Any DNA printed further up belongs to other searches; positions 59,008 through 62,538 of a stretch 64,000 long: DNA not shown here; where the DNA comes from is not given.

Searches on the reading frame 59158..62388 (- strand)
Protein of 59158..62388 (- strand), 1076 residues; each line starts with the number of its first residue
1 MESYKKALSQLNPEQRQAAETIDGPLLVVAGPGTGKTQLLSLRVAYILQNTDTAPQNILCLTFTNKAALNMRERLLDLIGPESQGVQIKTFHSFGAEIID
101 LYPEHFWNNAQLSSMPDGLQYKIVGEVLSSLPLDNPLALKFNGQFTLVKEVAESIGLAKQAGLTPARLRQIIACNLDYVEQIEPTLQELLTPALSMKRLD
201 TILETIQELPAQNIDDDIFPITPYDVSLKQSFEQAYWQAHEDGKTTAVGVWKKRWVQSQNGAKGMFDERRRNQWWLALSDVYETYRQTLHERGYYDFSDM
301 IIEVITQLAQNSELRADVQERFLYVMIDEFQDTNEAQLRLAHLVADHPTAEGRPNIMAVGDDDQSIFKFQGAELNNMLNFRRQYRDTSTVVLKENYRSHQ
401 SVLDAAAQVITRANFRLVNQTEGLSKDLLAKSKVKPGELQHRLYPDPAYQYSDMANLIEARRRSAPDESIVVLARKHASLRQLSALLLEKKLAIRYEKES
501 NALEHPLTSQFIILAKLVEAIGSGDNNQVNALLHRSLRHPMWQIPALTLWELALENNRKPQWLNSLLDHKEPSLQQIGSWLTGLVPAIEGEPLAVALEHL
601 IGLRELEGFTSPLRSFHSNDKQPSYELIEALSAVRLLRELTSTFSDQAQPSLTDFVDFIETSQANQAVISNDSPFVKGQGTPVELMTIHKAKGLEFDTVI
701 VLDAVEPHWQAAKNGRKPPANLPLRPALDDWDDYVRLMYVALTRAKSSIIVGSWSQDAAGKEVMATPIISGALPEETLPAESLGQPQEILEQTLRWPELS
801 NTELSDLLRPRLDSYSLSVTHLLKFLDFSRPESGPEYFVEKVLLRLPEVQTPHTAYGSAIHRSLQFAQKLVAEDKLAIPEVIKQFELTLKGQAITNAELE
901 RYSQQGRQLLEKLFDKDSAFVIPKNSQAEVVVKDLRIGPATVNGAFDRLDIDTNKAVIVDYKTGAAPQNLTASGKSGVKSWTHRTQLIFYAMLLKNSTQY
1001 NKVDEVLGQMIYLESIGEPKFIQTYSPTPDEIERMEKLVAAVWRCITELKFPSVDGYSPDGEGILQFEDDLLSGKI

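Call 100: search_protein_families(library=pfam, proteins=[window:59158-62388:-], max_evalue=0.001)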
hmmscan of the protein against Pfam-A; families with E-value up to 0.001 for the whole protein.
window:59158-62388:- (1076 aa): 7 families
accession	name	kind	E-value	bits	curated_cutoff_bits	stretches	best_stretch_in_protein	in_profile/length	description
PF00580.27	UvrD-helicase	-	6.1e-65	220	23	1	11-384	1-270/271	UvrD/REP helicase N-terminal domain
PF13361.12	UvrD_C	-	8.9e-22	78.4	25.6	1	390-751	1-345/350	UvrD-like helicase C-terminal domain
PF13245.12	AAA_19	-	2.9e-20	73.3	25.1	1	16-369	2-133/134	AAA domain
PF12705.13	PDDEXK_1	-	7.8e-18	65.7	22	1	842-1052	21-230/247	PD-(D/E)XK nuclease superfamily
PF13538.12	UvrD_C_2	-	2.8e-09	37.1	27.4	1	684-705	3-24/52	UvrD-like helicase C-terminal domain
PF13604.12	AAA_30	-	2.3e-07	31.2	27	1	10-74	1-65/191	AAA domain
PF13086.12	AAA_11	-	0.00022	21.5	27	1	11-82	2-78/257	AAA domain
